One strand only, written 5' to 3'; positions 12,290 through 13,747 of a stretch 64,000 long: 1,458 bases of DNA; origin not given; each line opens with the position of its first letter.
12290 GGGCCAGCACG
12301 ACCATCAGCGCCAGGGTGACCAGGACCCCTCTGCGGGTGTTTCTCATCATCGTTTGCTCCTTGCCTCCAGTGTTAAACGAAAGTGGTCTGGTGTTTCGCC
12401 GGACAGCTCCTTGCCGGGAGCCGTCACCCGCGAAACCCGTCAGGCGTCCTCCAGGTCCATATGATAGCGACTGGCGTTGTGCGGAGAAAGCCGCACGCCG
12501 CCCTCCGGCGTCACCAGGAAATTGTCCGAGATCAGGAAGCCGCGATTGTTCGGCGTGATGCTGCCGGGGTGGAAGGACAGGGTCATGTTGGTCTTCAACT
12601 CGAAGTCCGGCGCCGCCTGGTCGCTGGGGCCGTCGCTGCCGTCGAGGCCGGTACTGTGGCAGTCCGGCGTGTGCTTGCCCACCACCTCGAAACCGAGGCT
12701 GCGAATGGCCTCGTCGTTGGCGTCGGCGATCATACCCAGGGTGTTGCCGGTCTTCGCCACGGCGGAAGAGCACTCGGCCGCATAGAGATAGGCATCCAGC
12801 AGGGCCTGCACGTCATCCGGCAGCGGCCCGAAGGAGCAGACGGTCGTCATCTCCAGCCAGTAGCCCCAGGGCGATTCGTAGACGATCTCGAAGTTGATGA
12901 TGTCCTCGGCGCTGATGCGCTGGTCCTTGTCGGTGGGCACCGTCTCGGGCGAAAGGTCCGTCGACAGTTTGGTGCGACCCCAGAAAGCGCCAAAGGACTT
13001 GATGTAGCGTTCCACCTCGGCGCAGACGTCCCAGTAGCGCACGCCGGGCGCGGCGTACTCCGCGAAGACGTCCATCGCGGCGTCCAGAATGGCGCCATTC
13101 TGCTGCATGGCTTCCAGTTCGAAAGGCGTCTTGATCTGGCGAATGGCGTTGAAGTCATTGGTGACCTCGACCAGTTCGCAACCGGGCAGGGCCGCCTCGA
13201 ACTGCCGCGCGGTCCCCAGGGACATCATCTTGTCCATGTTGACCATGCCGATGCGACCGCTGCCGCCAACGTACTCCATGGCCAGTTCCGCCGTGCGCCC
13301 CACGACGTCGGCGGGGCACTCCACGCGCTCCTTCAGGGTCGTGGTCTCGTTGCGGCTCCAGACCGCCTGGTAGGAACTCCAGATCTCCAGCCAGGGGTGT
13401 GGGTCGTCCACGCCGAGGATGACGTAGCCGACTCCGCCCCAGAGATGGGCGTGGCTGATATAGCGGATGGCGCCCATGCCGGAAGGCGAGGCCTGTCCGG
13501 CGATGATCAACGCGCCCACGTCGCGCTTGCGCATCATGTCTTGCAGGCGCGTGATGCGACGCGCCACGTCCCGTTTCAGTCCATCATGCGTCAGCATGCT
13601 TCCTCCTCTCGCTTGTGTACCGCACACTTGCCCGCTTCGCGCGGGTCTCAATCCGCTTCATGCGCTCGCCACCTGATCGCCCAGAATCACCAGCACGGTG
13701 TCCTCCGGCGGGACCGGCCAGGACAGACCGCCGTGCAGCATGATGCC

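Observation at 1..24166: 24-kb, 18-gene unidirectional cluster coupling peptide import to S9, M24 and AstE-like hydrolases, Ldh_2, three PLP enzymes and four PrpD-like proteins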

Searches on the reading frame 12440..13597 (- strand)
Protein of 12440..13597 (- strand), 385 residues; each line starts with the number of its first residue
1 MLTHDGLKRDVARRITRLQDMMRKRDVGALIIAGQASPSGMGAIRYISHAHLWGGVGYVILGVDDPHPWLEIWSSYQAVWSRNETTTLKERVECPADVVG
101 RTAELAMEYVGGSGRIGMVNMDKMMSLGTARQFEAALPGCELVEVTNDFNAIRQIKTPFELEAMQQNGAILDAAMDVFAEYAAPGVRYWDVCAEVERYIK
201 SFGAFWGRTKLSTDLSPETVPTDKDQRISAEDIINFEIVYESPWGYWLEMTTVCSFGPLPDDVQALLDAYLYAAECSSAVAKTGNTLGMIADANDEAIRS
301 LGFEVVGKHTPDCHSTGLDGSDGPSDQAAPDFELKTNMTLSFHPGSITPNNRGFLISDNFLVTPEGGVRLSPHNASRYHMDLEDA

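Call 5: search_protein_families(library=pfam, proteins=[window:12440-13597:-])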
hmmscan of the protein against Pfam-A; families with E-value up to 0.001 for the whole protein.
window:12440-13597:- (385 aa): 2 families
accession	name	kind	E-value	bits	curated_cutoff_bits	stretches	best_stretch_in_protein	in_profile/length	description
PF00557.29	Peptidase_M24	-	2e-16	60.8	23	1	162-364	1-208/208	Metallopeptidase family M24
PF01321.24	Creatinase_N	-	1.2e-05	26.3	22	1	14-155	1-128/128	Creatinase/Prolidase N-terminal domain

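Call 9: search_protein_families(library=ncbifam, proteins=[window:12440-13597:-], max_evalue=0.00001)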
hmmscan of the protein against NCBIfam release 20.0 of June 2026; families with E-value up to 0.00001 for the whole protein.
window:12440-13597:- (385 aa): 2 families
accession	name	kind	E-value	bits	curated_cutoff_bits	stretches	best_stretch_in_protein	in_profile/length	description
NF007310.0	PRK09795.1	equivalog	8.5e-12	44.5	393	1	124-367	99-345/361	aminopeptidase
NF040821.1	dipep_PepQ_Arch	equivalog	4.2e-08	32.6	630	1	115-371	82-339/346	Xaa-Pro dipeptidase PepQ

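Call 19: search_solved_structures(query=window:12440-13597:-, max_evalue=0.001)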
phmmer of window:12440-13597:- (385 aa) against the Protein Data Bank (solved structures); distinct sequences matched with E-value up to 0.001: 15.
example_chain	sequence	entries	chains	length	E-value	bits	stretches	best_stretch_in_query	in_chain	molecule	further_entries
5cdl_A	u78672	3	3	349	7.2e-11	45.1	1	125-375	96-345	Proline dipeptidase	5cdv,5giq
5giu_A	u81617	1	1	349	7.2e-11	45.1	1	125-375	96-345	Proline dipeptidase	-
3q6d_A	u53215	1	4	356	1.8e-08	37.2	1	140-368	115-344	Proline dipeptidase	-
5cnx_A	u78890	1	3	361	2.8e-08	36.6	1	124-368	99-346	Aminopeptidase YpdF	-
2zsg_A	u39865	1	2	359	3.8e-08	36.2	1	122-366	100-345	Aminopeptidase P, putative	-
1pv9_A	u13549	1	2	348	1.1e-07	34.6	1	141-371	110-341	Xaa-Pro dipeptidase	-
4ege_A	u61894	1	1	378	2.6e-06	30.1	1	143-371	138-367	Dipeptidase PepE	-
7k3u_A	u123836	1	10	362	1.1e-05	28.1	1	136-366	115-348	Aminopeptidase P family protein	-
7n02_A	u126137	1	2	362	1.9e-05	27.3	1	136-366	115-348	Aminopeptidase P family protein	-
6xmr_A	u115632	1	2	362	1.9e-05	27.3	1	136-366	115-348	Aminopeptidase P family protein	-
4zng_C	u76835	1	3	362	1.9e-05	27.3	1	136-366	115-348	Prolidase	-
1wy2_A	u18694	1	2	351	4e-05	26.2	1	141-371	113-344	Xaa-Pro dipeptidase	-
9kw9_A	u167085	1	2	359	5.5e-05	25.8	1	111-304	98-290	Proline dipeptidase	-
9kwa_A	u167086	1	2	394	7e-05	25.4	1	111-304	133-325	Proline dipeptidase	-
1wn1_A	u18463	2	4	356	0.00013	24.5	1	150-371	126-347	dipeptidase | 356aa long hypothetical dipeptidase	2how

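Call 32: search_solved_structures(query=window:12440-13597:-, max_evalue=1e-7, show_alignments=5)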
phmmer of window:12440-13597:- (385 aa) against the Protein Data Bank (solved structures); distinct sequences matched with E-value up to 1e-7: 5.
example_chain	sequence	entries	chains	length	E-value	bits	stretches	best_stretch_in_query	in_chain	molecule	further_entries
5cdl_A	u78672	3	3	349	7.2e-11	45.1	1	125-375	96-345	Proline dipeptidase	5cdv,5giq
5giu_A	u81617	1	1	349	7.2e-11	45.1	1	125-375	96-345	Proline dipeptidase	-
3q6d_A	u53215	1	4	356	1.8e-08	37.2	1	140-368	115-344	Proline dipeptidase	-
5cnx_A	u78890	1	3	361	2.8e-08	36.6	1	124-368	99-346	Aminopeptidase YpdF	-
2zsg_A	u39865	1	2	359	3.8e-08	36.2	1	122-366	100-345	Aminopeptidase P, putative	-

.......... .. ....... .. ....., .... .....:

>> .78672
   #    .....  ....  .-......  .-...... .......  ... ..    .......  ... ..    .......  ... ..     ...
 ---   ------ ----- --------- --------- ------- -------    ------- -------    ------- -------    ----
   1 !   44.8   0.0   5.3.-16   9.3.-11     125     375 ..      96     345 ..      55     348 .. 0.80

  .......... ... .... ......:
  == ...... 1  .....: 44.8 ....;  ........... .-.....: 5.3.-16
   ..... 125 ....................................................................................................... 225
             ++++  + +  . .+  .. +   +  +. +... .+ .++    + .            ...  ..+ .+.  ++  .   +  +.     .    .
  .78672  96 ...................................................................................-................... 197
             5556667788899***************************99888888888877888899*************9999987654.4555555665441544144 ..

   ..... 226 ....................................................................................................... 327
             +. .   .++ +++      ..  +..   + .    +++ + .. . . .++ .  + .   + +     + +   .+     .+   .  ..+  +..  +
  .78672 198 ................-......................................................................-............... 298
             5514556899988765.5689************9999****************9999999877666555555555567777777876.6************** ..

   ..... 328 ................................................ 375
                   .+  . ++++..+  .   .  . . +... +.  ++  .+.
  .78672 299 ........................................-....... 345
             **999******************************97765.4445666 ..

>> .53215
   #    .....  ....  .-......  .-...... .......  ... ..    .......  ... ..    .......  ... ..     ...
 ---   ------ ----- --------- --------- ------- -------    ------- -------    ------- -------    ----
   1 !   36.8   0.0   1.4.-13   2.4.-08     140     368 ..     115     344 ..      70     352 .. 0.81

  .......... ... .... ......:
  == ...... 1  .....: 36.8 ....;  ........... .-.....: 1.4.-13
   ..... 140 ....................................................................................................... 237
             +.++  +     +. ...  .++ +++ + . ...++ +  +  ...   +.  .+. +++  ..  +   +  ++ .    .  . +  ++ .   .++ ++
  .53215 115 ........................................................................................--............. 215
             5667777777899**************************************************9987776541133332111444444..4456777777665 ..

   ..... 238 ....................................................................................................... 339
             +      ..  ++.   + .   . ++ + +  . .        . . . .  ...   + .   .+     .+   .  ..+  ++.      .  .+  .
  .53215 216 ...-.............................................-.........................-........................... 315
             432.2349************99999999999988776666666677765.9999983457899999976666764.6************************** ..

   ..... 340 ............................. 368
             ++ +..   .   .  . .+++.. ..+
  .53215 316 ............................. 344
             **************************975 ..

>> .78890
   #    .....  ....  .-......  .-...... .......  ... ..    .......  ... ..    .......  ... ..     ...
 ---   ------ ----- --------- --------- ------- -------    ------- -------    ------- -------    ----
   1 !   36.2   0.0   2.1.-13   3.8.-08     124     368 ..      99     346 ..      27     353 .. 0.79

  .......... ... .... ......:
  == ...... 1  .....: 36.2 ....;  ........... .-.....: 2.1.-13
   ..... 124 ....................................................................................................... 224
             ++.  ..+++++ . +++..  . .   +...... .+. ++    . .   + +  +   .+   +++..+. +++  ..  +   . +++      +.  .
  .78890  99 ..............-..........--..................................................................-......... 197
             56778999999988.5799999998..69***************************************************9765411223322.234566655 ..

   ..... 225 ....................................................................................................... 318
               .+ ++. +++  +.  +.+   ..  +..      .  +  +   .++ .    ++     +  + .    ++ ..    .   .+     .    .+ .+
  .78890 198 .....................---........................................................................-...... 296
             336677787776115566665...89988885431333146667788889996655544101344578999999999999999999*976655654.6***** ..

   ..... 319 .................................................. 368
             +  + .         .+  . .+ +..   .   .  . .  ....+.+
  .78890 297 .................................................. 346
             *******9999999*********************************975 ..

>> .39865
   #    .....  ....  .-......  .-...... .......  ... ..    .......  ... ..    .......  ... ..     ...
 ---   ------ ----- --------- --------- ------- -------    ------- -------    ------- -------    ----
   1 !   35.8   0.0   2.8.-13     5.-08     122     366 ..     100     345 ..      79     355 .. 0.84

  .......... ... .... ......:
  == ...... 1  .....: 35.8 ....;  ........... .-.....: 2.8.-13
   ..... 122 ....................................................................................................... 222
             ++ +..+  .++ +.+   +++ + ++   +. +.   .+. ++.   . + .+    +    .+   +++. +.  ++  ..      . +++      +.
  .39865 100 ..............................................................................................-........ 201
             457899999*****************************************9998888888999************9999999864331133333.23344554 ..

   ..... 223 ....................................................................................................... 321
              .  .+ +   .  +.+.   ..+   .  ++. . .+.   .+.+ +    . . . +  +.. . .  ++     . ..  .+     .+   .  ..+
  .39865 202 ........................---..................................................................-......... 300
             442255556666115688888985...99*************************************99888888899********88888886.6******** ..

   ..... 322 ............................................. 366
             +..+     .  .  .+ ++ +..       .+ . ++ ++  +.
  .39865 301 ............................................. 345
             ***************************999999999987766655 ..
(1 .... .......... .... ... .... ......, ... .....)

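Call 34: find_homologous_proteins(query=window:12440-13597:-, max_evalue=1e-10)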
Query window:12440-13597:- (385 aa): 329 proteins with E <= 1e-10 among 6312 candidates; the best 120 are listed.
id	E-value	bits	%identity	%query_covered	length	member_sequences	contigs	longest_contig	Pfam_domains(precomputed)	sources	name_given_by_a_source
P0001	3.2e-245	831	92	100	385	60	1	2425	PF00557.30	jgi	jgi:Xaa-Pro aminopeptidase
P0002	5.8e-228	775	86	100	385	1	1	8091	PF00557.30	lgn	-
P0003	8.9e-228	774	86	100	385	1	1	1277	PF00557.30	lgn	-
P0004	3.0e-215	733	81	100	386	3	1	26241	PF01321.25,PF00557.30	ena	-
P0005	9.0e-193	659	75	99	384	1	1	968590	PF01321.25,PF00557.30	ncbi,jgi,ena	jgi:Xaa-Pro aminopeptidase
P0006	2.0e-192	658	74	99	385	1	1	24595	PF01321.25,PF00557.30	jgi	jgi:Xaa-Pro aminopeptidase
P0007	4.7e-192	656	74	99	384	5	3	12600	PF01321.25,PF00557.30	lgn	-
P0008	6.2e-191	653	73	99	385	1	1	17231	PF01321.25,PF00557.30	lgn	-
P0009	2.4e-190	651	73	99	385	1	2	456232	PF01321.25,PF00557.30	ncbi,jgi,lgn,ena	-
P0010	4.3e-189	647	72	99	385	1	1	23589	PF01321.25,PF00557.30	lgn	-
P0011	9.0e-189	646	72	99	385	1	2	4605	PF01321.25,PF00557.30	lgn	-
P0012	9.5e-189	646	74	99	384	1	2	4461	PF01321.25,PF00557.30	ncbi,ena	-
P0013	1.8e-188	645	73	99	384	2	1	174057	PF01321.25,PF00557.30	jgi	jgi:Xaa-Pro aminopeptidase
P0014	3.3e-188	644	73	99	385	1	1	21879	PF01321.25,PF00557.30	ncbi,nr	ncbi:MAG: aminopeptidase P family N-terminal domain-containing protein [Anaerolineae bacterium]|nr:a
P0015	4.8e-188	643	73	99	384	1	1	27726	PF01321.25,PF00557.30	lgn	-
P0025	9.4e-187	639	74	99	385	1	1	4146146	PF01321.25,PF00557.30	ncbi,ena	-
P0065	1.0e-183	629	70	99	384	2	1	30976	PF01321.25,PF00557.30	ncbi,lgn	ncbi:MAG: M24 family metallopeptidase [Deinococcota bacterium]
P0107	8.7e-181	619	71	99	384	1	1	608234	PF01321.25,PF00557.30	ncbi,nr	ncbi:MAG: aminopeptidase P family protein [Chloroflexi bacterium]|nr:aminopeptidase P family protein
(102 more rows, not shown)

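Call 36: find_encoding_contigs(protein=P0065, flank=10000, max_places=2)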
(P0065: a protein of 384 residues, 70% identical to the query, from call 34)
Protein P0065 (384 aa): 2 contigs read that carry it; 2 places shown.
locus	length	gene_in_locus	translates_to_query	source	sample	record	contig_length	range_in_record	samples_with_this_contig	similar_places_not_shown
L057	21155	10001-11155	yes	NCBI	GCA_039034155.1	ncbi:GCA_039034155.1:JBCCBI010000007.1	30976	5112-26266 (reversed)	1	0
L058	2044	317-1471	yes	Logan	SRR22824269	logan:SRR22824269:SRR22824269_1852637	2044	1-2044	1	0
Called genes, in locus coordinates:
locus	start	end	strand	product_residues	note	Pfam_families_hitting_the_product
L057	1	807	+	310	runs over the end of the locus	PF12911:OppC_N, PF00528:BPD_transp_1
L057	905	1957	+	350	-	PF00155:Aminotran_1_2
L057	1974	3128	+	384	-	PF00155:Aminotran_1_2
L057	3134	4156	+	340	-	PF02826:2-Hacid_dh_C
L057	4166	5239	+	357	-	PF02615:Ldh_2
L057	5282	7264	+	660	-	PF26550:Tricorn_2nd (faint), PF07676:PD40 (faint), PF26549:Tricorn_N (faint), PF20434:BD-FAE (weak), PF00326:Peptidase_S9, PF01738:DLH (weak)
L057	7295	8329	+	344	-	PF24827:AstE_AspA_cat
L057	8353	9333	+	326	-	PF24827:AstE_AspA_cat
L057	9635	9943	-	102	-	-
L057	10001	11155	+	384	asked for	PF01321:Creatinase_N, PF00557:Peptidase_M24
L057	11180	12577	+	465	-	PF03972:MmgE_PrpD_N, PF19305:MmgE_PrpD_C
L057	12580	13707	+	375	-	PF01041:DegT_DnrJ_EryC1, PF01212:Beta_elim_lyase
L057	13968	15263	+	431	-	PF01547:SBP_bac_1, PF13416:SBP_bac_8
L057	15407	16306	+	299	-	PF00528:BPD_transp_1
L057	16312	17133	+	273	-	PF00528:BPD_transp_1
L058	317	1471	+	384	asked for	PF01321:Creatinase_N, PF00557:Peptidase_M24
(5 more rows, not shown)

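Call 43: find_encoding_contigs(protein=P0025, flank=10000, max_places=1)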
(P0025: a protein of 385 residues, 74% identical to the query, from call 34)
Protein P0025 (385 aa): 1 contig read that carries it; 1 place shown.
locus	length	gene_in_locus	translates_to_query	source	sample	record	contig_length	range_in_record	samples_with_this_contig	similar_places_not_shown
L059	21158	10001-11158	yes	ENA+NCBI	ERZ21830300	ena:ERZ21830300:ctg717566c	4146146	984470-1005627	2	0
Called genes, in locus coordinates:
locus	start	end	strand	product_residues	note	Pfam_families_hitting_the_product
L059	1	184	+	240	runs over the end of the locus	PF00106:adh_short, PF08659:KR, PF13561:adh_short_C2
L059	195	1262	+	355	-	PF02615:Ldh_2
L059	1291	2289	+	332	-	PF24827:AstE_AspA_cat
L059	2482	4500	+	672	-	PF00930:DPPIV_N (faint), PF26549:Tricorn_N (faint), PF26550:Tricorn_2nd (faint), PF05448:AXE1 (faint), PF02129:Peptidase_S15 (faint), PF00326:Peptidase_S9, PF01738:DLH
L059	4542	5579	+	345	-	PF24827:AstE_AspA_cat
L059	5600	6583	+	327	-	PF24827:AstE_AspA_cat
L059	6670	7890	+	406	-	PF05977:MFS_3, PF07690:MFS_1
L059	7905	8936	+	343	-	PF02423:OCD_Mu_crystall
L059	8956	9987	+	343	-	PF02423:OCD_Mu_crystall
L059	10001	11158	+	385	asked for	PF01321:Creatinase_N (weak), PF00557:Peptidase_M24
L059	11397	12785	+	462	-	PF03972:MmgE_PrpD_N, PF19305:MmgE_PrpD_C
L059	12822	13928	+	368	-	PF02746:MR_MLE_N, PF13378:MR_MLE_C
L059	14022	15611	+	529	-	PF00496:SBP_bac_5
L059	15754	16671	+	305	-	PF19300:BPD_transp_1_N, PF00528:BPD_transp_1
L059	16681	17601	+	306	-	PF12911:OppC_N (weak), PF00528:BPD_transp_1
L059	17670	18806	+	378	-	PF01041:DegT_DnrJ_EryC1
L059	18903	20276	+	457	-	PF03972:MmgE_PrpD_N, PF19305:MmgE_PrpD_C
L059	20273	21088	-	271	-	PF00583:Acetyltransf_1, PF13508:Acetyltransf_7 (weak)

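Call 44: find_encoding_contigs(protein=P0107, flank=10000, max_places=1)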
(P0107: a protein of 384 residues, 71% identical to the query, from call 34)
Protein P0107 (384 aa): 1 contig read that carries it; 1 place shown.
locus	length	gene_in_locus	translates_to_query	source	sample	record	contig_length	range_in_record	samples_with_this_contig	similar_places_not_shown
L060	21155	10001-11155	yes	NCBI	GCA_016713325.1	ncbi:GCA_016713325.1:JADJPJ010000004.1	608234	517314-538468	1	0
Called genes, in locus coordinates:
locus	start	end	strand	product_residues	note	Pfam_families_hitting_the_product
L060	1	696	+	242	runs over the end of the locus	PF00392:GntR, PF07729:FCD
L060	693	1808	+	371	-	PF00155:Aminotran_1_2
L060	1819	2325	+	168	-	PF00155:Aminotran_1_2, PF01041:DegT_DnrJ_EryC1 (weak)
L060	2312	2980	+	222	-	PF00155:Aminotran_1_2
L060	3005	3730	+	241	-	PF00106:adh_short, PF08659:KR, PF13561:adh_short_C2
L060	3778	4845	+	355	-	PF02615:Ldh_2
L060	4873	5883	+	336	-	PF24827:AstE_AspA_cat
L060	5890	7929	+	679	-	PF07676:PD40 (faint), PF26549:Tricorn_N (faint), PF26550:Tricorn_2nd (faint), PF05448:AXE1 (faint), PF01738:DLH (weak), PF00326:Peptidase_S9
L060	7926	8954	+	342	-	PF24827:AstE_AspA_cat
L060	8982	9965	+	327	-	PF24827:AstE_AspA_cat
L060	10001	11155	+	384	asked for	PF01321:Creatinase_N, PF00557:Peptidase_M24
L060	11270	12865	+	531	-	PF00496:SBP_bac_5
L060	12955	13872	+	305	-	PF19300:BPD_transp_1_N, PF00528:BPD_transp_1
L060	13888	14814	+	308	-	PF12911:OppC_N, PF00528:BPD_transp_1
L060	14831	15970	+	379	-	PF01041:DegT_DnrJ_EryC1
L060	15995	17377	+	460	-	PF03972:MmgE_PrpD_N, PF19305:MmgE_PrpD_C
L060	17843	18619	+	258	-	PF00392:GntR, PF07702:UTRA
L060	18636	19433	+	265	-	PF04909:Amidohydro_2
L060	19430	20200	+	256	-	PF02633:Creatininase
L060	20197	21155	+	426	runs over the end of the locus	PF00202:Aminotran_3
